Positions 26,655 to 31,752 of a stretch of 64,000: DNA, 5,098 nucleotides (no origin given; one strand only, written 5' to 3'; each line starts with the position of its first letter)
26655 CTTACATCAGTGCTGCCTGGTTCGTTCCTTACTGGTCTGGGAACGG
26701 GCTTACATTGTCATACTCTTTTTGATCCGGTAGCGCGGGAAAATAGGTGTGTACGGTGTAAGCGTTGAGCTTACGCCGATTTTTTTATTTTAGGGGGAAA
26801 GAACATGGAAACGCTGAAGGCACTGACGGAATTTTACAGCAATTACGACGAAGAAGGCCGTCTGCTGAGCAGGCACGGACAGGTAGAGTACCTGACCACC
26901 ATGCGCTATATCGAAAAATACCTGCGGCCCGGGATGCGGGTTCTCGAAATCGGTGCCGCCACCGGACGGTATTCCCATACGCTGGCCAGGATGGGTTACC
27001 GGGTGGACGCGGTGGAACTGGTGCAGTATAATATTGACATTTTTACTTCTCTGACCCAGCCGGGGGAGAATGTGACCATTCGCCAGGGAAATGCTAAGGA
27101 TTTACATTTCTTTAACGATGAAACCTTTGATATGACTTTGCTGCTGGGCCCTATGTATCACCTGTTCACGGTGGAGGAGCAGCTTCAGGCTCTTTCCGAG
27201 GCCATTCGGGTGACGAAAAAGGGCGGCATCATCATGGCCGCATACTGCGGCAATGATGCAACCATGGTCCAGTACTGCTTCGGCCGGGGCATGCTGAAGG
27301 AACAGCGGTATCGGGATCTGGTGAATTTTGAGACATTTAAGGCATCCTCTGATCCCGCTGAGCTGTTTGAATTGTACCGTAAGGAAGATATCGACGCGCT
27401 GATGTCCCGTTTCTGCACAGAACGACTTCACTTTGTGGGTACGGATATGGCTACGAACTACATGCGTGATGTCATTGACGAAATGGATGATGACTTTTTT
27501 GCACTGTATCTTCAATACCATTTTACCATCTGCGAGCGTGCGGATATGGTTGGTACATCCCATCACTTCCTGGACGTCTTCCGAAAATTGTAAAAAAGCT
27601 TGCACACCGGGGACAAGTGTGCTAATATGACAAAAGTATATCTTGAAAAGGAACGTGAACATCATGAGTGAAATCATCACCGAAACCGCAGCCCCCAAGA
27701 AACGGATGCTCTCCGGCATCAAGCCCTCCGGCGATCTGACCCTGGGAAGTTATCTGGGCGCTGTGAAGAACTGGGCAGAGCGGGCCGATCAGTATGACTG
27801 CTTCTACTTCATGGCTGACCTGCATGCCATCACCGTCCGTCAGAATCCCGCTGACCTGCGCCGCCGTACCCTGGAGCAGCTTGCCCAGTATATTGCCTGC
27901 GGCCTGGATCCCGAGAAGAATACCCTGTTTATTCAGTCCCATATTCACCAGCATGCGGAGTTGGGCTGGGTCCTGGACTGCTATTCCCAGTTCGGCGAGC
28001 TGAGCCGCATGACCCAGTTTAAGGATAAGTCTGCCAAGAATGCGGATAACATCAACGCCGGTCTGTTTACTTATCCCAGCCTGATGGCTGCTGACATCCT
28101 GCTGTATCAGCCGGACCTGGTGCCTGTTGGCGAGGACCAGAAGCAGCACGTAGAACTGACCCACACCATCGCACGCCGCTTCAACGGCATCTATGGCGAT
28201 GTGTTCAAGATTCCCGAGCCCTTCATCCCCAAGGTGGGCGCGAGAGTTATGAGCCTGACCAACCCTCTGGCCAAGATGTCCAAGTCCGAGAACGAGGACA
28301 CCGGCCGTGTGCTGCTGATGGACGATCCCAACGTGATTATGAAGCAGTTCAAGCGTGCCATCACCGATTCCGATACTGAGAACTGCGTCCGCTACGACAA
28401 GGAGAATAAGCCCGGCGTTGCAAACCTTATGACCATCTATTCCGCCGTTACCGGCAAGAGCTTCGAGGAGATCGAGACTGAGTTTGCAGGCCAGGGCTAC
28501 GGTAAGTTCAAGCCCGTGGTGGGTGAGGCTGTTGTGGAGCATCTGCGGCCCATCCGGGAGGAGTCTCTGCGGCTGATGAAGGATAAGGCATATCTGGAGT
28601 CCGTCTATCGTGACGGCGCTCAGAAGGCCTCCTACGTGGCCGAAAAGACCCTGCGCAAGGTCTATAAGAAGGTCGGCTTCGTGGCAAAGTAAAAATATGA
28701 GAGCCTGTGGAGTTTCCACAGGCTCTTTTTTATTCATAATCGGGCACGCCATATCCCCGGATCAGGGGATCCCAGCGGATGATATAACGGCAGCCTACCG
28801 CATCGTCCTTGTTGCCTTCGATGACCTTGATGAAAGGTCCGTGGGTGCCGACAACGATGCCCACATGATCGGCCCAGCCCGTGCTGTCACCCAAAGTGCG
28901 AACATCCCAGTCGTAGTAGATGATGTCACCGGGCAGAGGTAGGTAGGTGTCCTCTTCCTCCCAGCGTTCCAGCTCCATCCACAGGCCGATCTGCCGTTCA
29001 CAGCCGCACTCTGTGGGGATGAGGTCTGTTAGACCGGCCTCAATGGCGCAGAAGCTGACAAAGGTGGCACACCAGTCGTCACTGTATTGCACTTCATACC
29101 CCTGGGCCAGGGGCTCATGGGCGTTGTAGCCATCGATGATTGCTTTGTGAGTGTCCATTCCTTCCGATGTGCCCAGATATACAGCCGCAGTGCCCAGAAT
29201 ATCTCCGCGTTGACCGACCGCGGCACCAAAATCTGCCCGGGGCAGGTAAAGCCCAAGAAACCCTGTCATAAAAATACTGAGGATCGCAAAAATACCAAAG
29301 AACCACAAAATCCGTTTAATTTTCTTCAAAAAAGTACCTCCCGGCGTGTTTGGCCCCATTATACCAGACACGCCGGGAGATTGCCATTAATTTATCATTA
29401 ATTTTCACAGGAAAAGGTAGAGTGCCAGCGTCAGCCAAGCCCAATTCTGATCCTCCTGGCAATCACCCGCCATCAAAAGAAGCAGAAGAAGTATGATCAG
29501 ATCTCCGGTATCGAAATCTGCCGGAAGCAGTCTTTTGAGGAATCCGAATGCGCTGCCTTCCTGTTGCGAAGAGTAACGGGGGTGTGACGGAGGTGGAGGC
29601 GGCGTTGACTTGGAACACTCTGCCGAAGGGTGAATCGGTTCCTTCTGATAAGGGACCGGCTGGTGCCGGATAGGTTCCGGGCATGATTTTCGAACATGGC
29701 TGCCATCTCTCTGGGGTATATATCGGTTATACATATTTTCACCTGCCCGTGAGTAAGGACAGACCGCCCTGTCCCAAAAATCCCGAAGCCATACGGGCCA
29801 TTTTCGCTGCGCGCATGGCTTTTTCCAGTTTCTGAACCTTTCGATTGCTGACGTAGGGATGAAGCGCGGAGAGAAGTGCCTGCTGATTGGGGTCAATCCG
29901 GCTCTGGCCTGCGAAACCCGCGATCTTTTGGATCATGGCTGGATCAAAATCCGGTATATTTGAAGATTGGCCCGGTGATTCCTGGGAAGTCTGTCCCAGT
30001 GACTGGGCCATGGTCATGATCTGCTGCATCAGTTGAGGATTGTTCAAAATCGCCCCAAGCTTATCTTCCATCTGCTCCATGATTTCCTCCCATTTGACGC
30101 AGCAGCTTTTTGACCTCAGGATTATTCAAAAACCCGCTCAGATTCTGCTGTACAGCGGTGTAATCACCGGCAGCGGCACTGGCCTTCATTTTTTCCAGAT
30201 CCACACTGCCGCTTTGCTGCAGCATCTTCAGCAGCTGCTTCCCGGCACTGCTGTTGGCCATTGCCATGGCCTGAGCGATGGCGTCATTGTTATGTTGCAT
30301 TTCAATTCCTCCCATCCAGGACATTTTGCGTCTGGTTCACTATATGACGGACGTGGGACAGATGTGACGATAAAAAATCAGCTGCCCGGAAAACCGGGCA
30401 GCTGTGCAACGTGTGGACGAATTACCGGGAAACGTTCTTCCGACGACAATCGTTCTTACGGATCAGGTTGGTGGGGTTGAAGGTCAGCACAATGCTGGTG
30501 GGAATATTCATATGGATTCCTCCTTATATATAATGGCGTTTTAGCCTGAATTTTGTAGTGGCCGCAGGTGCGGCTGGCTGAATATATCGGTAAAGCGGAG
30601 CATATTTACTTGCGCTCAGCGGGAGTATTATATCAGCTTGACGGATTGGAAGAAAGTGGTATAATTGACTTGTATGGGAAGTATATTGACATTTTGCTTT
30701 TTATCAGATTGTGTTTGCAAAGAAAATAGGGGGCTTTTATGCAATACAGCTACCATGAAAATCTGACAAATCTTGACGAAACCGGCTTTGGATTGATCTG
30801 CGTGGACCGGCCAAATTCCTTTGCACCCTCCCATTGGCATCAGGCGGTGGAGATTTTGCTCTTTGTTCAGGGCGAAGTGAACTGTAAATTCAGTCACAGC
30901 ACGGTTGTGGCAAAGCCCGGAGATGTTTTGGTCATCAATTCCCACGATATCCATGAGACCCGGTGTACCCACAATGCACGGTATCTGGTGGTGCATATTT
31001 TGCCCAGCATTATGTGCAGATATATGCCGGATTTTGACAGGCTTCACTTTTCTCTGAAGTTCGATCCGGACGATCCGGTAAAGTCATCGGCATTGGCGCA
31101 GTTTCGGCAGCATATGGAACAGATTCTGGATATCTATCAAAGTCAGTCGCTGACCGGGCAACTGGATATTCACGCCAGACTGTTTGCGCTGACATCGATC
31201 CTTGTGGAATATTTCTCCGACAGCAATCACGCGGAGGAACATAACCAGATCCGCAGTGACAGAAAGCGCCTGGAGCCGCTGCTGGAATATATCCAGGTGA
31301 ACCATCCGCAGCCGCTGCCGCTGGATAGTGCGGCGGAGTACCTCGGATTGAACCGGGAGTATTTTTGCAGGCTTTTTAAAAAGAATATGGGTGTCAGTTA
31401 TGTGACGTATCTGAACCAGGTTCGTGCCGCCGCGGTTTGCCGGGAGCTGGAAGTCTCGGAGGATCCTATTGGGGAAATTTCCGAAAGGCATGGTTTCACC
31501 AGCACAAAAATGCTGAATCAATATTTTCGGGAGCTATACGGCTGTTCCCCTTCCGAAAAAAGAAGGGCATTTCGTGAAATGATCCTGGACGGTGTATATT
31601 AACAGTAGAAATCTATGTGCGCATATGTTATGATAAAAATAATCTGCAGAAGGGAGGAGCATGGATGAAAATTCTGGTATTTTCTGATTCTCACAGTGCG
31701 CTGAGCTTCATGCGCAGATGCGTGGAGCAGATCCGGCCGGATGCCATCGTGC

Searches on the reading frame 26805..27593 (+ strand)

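Call 59: search_protein_families(library=padloc, proteins=[window:26805-27593:+], max_evalue=0.00001)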
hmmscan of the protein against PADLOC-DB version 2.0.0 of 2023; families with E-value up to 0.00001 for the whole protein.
window:26805-27593:+ (262 aa): 1 family
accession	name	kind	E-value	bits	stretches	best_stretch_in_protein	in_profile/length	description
PDLC04134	mad2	-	3.8e-18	63.6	1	33-159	280-414/492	mads_2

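Call 60: search_protein_families(library=pfam, proteins=[window:26805-27593:+], max_evalue=0.0001)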
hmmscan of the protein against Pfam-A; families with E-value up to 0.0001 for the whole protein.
window:26805-27593:+ (262 aa): 5 families
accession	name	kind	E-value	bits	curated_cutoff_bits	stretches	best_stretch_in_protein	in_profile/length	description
PF08241.18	Methyltransf_11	-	5e-14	53.2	21.2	1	47-144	1-94/95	Methyltransferase domain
PF13649.12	Methyltransf_25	-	5e-14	53.2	27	1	46-141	1-97/97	Methyltransferase domain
PF13847.12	Methyltransf_31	-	7.4e-11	42.4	27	1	41-153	2-117/145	Methyltransferase domain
PF13489.12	Methyltransf_23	-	4e-05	23.8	27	1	32-201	12-155/164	Methyltransferase domain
PF08242.18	Methyltransf_12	-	5.2e-05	24.3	30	0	47-143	1-98/98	Methyltransferase domain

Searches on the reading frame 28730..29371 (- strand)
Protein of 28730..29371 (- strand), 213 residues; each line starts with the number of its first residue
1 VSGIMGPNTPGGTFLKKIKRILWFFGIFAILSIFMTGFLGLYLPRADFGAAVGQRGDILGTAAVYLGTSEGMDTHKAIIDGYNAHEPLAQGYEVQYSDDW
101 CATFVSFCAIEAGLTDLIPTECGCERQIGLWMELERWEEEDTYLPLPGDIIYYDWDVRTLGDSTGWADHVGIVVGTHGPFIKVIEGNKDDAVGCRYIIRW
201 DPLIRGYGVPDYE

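Call 86: search_protein_families(library=pfam, proteins=[window:28730-29371:-], max_evalue=0.001)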
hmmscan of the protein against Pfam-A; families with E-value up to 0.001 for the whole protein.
window:28730-29371:- (213 aa): 1 family
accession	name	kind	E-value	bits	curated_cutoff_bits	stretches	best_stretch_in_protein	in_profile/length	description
PF05257.22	CHAP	-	8.7e-08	33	26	1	96-187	6-81/81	CHAP domain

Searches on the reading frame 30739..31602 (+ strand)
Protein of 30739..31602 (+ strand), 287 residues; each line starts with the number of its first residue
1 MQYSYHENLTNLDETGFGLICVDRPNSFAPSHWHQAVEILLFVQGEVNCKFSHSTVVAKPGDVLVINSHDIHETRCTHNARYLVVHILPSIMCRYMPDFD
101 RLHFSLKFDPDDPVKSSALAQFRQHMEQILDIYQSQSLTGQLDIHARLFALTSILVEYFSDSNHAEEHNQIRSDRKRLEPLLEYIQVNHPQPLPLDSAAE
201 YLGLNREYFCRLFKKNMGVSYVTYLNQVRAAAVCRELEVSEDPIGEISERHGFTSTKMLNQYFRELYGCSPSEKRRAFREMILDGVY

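Call 86: search_protein_families(library=pfam, proteins=[window:30739-31602:+], max_evalue=0.001)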
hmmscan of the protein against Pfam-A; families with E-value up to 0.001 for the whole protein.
window:30739-31602:+ (287 aa): 5 families
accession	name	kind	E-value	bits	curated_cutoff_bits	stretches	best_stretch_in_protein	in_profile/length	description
PF12833.13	HTH_18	-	2.8e-18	66.4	33.6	1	199-276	2-79/80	Helix-turn-helix domain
PF02311.25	AraC_binding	-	1.3e-12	48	21.1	1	27-151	15-134/135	AraC-like ligand binding domain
PF00165.29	HTH_AraC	-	1.5e-09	38.2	26.6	1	191-226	7-42/42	Bacterial regulatory helix-turn-helix proteins, AraC family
PF07883.17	Cupin_2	-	1.2e-07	31.7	27.2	1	25-85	7-69/70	Cupin domain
PF14525.12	AraC_binding_2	-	5.2e-05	23.5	27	1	10-129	29-147/173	AraC-binding-like domain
